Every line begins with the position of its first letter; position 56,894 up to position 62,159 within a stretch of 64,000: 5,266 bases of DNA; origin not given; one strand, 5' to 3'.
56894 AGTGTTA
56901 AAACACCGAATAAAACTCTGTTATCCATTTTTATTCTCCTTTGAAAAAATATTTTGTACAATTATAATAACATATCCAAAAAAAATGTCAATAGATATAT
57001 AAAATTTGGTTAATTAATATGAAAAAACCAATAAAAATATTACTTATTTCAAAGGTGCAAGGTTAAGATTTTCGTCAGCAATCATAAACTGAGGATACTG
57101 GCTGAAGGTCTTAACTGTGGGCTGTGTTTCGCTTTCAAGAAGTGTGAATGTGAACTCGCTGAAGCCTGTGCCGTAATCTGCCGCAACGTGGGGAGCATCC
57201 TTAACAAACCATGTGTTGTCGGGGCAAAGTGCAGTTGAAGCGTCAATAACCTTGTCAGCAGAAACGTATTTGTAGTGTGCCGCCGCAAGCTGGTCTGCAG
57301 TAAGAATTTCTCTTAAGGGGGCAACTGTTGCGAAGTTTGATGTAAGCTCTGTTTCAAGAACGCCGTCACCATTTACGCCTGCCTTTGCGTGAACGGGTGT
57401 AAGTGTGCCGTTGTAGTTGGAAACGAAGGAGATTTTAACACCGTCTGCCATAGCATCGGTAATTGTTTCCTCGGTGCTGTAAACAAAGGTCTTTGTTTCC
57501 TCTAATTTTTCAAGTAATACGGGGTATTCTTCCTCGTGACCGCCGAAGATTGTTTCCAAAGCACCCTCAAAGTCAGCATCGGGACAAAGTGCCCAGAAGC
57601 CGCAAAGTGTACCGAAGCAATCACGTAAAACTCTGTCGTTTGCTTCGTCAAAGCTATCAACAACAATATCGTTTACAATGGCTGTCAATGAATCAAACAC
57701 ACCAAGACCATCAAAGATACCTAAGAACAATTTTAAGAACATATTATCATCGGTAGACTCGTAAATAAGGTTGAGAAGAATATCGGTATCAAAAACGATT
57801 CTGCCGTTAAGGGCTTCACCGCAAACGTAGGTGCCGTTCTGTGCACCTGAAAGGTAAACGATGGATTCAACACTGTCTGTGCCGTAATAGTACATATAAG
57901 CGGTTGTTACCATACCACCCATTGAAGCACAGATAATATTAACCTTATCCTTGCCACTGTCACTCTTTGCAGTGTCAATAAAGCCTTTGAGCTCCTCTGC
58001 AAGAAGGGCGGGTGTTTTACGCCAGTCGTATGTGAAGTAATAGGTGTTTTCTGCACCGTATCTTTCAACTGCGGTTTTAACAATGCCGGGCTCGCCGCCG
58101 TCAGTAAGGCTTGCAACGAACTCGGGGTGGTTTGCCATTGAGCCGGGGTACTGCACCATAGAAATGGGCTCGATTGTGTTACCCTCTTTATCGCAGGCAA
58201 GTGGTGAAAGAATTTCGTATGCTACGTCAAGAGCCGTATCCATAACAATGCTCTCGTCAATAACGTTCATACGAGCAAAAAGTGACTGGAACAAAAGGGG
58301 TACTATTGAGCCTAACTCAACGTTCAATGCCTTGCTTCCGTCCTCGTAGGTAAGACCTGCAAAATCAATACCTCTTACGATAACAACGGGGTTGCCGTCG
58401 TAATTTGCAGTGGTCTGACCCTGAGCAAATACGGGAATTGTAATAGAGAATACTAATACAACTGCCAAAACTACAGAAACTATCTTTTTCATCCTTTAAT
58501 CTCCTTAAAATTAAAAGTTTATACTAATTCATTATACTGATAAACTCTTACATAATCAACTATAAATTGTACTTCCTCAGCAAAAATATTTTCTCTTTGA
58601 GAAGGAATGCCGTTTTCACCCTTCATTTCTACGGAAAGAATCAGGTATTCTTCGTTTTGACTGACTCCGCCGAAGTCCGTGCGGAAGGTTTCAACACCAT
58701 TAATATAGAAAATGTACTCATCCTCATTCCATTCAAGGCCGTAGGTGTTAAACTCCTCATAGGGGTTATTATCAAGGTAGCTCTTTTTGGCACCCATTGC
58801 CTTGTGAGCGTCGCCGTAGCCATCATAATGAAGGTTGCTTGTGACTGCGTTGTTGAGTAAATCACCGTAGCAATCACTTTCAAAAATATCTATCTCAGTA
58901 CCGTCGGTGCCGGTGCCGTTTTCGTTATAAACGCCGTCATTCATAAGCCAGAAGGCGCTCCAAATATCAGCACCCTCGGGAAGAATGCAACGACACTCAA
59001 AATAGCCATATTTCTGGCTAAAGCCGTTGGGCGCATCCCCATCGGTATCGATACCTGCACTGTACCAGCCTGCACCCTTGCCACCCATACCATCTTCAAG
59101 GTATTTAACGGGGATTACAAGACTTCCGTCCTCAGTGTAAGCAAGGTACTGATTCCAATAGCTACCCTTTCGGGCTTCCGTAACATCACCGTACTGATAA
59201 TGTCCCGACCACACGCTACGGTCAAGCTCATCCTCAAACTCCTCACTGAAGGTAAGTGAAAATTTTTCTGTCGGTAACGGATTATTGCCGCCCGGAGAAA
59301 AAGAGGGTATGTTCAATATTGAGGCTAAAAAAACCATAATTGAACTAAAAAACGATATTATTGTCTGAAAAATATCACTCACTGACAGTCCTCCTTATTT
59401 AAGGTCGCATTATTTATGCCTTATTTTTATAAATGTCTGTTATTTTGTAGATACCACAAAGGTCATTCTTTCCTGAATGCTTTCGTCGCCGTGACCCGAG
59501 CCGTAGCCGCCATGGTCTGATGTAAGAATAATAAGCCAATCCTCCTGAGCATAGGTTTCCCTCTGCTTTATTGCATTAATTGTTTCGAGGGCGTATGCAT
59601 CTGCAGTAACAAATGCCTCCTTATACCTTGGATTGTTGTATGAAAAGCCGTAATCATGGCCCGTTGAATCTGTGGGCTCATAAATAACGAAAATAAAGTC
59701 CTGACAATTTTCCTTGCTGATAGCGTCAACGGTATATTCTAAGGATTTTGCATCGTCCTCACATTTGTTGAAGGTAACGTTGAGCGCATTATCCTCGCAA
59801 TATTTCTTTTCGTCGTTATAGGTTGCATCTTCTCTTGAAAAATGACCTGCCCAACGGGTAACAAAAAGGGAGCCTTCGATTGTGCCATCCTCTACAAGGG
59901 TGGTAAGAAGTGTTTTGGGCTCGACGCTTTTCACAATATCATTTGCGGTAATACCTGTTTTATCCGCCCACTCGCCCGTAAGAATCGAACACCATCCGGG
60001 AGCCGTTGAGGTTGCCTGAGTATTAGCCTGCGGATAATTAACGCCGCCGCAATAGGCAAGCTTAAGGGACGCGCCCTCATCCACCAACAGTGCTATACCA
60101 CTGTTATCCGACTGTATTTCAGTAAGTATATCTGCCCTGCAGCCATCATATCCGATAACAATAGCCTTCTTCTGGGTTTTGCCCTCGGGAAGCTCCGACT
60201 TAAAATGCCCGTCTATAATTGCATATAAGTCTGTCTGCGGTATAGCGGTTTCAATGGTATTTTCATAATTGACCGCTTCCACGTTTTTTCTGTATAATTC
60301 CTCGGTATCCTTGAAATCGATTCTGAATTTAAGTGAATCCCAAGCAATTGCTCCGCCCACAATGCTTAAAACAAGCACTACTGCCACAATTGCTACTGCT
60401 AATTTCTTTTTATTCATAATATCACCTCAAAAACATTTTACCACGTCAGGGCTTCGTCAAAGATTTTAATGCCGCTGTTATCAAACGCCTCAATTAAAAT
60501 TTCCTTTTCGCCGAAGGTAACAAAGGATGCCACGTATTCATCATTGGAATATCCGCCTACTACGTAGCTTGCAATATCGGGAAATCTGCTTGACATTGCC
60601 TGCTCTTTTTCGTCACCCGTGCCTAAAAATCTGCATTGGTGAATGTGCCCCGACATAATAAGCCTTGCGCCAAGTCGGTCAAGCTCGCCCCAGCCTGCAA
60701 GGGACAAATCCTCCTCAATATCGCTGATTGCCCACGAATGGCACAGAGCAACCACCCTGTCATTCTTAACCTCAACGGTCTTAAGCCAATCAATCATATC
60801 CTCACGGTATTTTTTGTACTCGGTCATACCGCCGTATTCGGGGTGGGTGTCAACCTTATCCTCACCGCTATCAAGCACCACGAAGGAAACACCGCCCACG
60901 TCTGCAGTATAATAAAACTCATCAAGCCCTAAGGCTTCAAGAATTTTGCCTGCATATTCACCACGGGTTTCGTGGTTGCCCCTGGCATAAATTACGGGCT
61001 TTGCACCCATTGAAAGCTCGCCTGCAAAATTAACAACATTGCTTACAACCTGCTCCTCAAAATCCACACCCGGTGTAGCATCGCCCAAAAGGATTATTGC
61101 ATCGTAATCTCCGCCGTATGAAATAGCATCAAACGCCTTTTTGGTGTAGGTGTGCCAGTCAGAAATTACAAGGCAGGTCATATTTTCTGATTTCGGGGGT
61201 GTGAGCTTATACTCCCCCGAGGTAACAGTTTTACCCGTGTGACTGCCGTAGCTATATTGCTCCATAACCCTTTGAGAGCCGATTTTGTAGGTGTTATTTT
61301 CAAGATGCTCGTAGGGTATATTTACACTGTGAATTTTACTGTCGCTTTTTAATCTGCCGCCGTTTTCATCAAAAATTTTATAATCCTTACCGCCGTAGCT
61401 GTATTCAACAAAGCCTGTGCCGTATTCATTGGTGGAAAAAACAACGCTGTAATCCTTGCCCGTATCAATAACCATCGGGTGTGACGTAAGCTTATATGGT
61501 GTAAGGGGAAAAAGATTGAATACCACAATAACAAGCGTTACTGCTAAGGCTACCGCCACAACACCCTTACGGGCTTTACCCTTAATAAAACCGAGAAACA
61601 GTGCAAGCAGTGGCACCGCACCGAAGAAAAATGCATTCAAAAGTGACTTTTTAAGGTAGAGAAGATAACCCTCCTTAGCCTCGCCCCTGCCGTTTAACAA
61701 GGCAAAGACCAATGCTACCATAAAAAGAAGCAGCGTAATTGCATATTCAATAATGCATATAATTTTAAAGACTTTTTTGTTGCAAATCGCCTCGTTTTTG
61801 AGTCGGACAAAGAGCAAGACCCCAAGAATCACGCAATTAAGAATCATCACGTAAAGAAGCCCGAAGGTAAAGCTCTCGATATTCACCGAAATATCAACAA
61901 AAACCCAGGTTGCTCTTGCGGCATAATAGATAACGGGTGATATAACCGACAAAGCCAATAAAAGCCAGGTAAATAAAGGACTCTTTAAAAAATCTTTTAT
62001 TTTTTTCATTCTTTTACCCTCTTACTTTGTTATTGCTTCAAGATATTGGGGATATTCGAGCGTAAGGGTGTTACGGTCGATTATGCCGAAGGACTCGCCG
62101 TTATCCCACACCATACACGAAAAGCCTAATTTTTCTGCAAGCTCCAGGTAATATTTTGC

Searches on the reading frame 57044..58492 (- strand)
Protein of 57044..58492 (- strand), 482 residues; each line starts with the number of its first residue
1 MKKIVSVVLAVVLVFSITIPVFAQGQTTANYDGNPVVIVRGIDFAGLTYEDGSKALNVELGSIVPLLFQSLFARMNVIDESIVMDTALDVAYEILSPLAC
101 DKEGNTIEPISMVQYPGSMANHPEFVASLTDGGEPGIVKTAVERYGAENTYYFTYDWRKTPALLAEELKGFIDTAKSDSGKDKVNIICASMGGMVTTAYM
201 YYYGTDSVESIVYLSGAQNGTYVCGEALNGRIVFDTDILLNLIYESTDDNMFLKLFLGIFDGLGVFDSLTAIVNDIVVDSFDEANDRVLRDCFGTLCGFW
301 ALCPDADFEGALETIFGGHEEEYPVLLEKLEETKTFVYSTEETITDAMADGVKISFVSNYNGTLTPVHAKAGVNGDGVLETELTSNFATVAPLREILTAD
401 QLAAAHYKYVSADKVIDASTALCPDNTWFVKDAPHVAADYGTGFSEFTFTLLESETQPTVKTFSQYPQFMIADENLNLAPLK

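Call 51: search_protein_families(library=pfam, proteins=[window:57044-58492:-], max_evalue=0.01)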
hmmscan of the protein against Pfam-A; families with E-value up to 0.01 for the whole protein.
window:57044-58492:- (482 aa): 4 families
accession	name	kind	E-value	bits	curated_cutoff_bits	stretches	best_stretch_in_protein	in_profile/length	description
PF02450.21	LCAT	-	9.9e-05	22.2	21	1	153-222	90-166/392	Lecithin:cholesterol acyltransferase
PF02089.21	Palm_thioest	-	0.00033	20.9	26.8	1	167-244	57-135/254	Palmitoyl protein thioesterase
PF00561.26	Abhydrolase_1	-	0.0014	18.7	25.8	1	170-216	57-102/245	alpha/beta hydrolase fold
PF12146.15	Hydrolase_4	-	0.0018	18.1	27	1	165-215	59-108/239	Serine aminopeptidase, S33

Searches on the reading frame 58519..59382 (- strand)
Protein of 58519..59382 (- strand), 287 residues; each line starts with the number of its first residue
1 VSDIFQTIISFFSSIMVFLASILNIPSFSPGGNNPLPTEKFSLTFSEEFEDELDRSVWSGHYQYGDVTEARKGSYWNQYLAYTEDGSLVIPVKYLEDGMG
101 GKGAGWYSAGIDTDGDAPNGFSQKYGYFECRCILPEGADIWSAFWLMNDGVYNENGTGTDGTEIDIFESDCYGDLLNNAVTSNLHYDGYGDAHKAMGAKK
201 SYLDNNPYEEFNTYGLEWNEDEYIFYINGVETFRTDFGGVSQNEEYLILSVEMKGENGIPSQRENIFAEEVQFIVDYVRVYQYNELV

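Call 75: search_protein_families(library=pfam, proteins=[window:58519-59382:-], max_evalue=0.0001)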
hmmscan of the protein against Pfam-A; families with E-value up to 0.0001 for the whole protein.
window:58519-59382:- (287 aa): 1 family
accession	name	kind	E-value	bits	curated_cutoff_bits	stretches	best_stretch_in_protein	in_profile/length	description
PF00722.28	Glyco_hydro_16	-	5e-15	55.8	22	1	120-232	37-132/175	Glycosyl hydrolases family 16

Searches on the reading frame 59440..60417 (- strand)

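Call 75: search_protein_families(library=pfam, proteins=[window:59440-60417:-], max_evalue=0.0001)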
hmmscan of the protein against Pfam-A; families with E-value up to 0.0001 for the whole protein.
window:59440-60417:- (325 aa): 1 family
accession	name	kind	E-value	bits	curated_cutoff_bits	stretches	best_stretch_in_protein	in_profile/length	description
PF01663.27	Phosphodiest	-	7.6e-19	68.9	23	1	86-303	2-220/342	Type I phosphodiesterase / nucleotide pyrophosphatase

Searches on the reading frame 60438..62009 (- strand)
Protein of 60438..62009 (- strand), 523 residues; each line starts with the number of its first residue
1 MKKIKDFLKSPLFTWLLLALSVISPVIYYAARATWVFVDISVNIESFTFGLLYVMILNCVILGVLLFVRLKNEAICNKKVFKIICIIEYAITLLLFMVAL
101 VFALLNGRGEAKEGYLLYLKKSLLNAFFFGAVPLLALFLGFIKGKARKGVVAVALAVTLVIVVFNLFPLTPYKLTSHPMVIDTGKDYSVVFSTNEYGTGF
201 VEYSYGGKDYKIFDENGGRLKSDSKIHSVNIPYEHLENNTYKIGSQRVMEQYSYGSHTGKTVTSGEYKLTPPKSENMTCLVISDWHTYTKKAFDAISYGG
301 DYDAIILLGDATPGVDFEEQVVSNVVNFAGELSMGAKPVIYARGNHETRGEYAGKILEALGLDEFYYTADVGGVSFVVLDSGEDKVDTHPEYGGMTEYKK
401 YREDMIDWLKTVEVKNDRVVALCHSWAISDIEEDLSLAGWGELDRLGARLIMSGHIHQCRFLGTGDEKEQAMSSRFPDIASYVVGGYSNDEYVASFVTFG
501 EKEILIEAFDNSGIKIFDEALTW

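Call 75: search_protein_families(library=pfam, proteins=[window:60438-62009:-], max_evalue=0.0001)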
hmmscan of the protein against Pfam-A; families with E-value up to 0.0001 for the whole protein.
window:60438-62009:- (523 aa): 2 families
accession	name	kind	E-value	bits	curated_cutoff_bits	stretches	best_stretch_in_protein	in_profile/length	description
PF00149.33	Metallophos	-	2.2e-13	51.5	21.5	1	277-459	1-191/191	Calcineurin-like phosphoesterase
PF12850.12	Metallophos_2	-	1.2e-05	25.8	27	1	277-459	1-119/154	Calcineurin-like phosphoesterase superfamily domain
